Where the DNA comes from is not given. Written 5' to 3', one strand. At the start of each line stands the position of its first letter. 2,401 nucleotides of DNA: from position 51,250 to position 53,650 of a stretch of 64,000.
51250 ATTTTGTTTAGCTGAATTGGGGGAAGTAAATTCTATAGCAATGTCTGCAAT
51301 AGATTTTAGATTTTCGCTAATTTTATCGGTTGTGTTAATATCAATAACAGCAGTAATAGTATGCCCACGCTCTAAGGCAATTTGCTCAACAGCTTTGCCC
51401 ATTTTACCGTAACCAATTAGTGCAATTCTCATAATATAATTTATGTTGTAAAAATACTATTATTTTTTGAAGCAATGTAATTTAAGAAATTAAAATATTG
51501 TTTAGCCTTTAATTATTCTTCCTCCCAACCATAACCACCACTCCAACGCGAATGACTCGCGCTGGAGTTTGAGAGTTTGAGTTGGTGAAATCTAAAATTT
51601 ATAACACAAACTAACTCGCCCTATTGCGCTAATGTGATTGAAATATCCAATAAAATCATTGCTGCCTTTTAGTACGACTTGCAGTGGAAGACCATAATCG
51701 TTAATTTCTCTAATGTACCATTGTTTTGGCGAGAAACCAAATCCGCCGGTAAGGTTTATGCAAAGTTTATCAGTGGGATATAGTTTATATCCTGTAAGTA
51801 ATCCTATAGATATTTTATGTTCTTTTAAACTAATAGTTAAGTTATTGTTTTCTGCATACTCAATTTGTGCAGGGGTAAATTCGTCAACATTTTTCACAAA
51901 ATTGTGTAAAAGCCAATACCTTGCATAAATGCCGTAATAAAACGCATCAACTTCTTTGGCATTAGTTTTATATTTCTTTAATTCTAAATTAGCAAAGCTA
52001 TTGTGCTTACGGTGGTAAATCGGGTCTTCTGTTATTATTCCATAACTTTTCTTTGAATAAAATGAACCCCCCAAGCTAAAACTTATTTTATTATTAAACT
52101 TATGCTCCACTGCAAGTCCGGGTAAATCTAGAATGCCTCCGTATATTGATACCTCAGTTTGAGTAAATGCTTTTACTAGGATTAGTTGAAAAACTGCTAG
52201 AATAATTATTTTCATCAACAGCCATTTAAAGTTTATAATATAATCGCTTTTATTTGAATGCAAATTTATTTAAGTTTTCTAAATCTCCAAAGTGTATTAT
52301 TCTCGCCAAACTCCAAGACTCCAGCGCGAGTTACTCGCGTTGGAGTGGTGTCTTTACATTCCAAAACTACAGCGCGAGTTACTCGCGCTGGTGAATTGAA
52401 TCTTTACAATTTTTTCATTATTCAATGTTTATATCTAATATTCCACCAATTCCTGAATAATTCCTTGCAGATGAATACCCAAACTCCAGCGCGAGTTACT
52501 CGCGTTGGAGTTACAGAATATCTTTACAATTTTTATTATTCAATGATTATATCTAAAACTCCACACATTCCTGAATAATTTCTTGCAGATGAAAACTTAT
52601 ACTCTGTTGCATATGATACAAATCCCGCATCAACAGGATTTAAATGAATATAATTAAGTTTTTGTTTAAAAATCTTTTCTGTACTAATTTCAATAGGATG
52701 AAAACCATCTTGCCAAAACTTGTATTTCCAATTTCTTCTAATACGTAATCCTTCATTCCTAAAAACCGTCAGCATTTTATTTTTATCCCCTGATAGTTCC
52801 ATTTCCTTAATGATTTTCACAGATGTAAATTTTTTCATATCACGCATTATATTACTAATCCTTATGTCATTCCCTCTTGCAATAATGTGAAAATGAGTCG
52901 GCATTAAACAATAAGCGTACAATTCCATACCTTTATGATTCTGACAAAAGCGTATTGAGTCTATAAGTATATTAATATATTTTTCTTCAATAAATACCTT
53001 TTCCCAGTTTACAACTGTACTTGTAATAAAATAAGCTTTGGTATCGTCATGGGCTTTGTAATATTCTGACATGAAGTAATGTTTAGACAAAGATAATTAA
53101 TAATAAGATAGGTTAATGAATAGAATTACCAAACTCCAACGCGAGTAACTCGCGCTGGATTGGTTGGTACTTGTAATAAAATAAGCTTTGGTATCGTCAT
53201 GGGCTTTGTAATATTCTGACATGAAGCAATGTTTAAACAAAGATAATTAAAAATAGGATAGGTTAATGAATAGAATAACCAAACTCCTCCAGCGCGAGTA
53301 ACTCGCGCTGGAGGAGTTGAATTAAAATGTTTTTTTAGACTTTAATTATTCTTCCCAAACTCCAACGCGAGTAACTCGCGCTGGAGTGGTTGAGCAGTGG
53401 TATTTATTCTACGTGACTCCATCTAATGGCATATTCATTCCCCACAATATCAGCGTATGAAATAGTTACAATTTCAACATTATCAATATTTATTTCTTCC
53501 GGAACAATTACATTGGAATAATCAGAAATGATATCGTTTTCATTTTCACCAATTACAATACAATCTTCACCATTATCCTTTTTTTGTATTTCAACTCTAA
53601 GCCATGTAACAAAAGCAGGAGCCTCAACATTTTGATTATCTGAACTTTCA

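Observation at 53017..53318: Upstream spacer is a duplicate of the transposase promoter and start, with the coding part perfectly conserved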

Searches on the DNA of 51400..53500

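Call 50: search_rna_families(source=window, start=51400, end=53500, threshold=evalue, max_evalue=1)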
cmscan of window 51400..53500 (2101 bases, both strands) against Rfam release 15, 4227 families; matches with E-value up to 1: 9.
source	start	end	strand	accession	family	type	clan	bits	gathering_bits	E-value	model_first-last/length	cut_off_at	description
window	53274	53399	-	RF02625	WsnRNA46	Gene; sRNA;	-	36.9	65.3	1.9e-05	1-151/151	no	Wolbachia sRNA 46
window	52348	52524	+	RF02625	WsnRNA46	Gene; sRNA;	-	29.4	65.3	0.0024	1-151/151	no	Wolbachia sRNA 46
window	53135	53312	-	RF04205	MIR2606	Gene; miRNA;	-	26.8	139.7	0.34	1-165/165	no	MIR2606 microRNA precursor family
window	53228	53321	+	RF01470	rli38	Gene; sRNA;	-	25.7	49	0.88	1-150/150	no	Listeria sRNA rli38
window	53288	53385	+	RF03616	MIR1888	Gene; miRNA;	-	24.1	72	0.11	1-101/101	no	MIR1888 microRNA precursor family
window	52356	52519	-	RF03338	MIR4416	Gene; miRNA;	-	22.9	70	0.057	1-147/147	no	MIR4416 microRNA precursor family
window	53293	53379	-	RF03224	MIR9560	Gene; miRNA;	-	21.5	74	0.46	1-96/96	no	MIR9560 microRNA precursor family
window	53260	53318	+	RF02763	IsrM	Gene; sRNA;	-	18.1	376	0.024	1-329/329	no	IsrM sRNA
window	52274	52444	-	RF02849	Ysr197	Gene; sRNA;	-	16.6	167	0.35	1-254/254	no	Yersinia sRNA 197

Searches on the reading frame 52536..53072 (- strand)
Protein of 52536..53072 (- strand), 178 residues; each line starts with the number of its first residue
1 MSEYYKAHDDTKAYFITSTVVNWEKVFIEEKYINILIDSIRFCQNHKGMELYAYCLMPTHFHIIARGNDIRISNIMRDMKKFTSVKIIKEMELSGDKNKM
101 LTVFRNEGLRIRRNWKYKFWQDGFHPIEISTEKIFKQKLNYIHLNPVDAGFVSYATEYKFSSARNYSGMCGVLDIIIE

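Call 4: search_protein_families(library=pfam, proteins=[window:52536-53072:-], max_evalue=0.01)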
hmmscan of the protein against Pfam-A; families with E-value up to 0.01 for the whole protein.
window:52536-53072:- (178 aa): 1 family
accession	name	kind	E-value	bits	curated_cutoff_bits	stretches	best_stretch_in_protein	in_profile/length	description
PF01797.21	Y1_Tnp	-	5e-09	36.8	23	1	24-92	17-85/121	Transposase IS200 like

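Call 37: find_encoding_contigs(protein=window:52539-53072:-, flank=1500, max_places=10)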
Protein window:52539-53072:- (178 aa): 8 contigs read that carry it; 3 places shown.
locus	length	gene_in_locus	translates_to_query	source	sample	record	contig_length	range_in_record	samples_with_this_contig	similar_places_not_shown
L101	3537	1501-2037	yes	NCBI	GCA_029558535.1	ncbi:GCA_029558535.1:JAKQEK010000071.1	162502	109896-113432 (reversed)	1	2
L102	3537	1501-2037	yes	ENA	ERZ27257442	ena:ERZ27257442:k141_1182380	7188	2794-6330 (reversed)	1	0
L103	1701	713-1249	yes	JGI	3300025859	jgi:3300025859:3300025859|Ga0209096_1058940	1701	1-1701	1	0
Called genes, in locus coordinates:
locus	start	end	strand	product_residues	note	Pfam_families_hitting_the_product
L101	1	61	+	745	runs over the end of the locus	PF00989:PAS, PF13426:PAS_9, PF00512:HisKA, PF02518:HATPase_c, PF00072:Response_reg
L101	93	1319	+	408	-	-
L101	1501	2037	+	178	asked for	PF01797:Y1_Tnp (weak)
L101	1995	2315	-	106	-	-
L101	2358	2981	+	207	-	-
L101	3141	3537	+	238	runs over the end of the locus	PF01113:DapB_N, PF05173:DapB_C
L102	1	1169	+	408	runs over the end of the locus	-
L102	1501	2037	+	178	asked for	PF01797:Y1_Tnp (weak)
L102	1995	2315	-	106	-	-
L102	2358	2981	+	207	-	-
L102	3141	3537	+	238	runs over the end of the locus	PF01113:DapB_N, PF05173:DapB_C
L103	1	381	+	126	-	?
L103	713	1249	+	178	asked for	PF01797:Y1_Tnp (weak)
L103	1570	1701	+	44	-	?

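Call 51: find_related_loci(query=window:52539-53072:-, collection=metagenome_contigs, flank=1500)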
Query window:52539-53072:- (178 aa) in metagenome_contigs; peptide patterns used: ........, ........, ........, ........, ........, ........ (x = any residue, [..] = any of these).
136 stretches matched a pattern; 80 encode a relative of the query (tblastn E <= 1e-3); 80 distinct loci.
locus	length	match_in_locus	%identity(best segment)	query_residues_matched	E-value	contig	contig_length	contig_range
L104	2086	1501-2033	86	1-178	6e-85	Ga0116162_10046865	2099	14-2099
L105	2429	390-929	45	1-177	5e-52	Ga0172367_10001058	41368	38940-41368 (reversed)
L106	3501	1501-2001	51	14-177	2e-50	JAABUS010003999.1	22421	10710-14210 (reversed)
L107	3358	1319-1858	44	1-177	1e-48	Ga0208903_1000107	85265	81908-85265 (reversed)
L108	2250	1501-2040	44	1-177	1e-48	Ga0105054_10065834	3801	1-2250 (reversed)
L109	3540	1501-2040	43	1-177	3e-48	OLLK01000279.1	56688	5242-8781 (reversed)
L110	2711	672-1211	42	1-177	2e-47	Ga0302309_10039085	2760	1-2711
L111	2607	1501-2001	48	14-177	9e-48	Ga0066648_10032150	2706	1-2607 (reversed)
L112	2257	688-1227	42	1-177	1e-47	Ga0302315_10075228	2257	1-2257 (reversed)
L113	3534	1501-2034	44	1-176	3e-47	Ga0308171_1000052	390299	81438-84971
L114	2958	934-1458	48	5-177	6e-47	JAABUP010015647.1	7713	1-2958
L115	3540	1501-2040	43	1-177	6e-47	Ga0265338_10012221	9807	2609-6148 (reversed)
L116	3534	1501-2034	43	1-176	2e-46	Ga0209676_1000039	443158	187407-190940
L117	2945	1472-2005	44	1-175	1e-46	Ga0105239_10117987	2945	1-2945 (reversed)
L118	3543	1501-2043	43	1-177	2e-46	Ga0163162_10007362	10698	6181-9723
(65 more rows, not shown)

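Call 55: search_protein_families(library=ncbifam, proteins=[window:52539-53072:-], max_evalue=0.01)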
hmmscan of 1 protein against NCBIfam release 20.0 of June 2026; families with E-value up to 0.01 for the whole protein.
window:52539-53072:- (178 aa): 2 families
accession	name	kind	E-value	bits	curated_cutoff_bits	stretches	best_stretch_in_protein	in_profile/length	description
NF047646.1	REP_Tyr_transpos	equivalog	7.7e-31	107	80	1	4-161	2-146/146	REP-associated tyrosine transposase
NF033573.1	transpos_IS200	equivalog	0.0057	16.9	55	0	28-101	26-94/126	IS200/IS605 family transposase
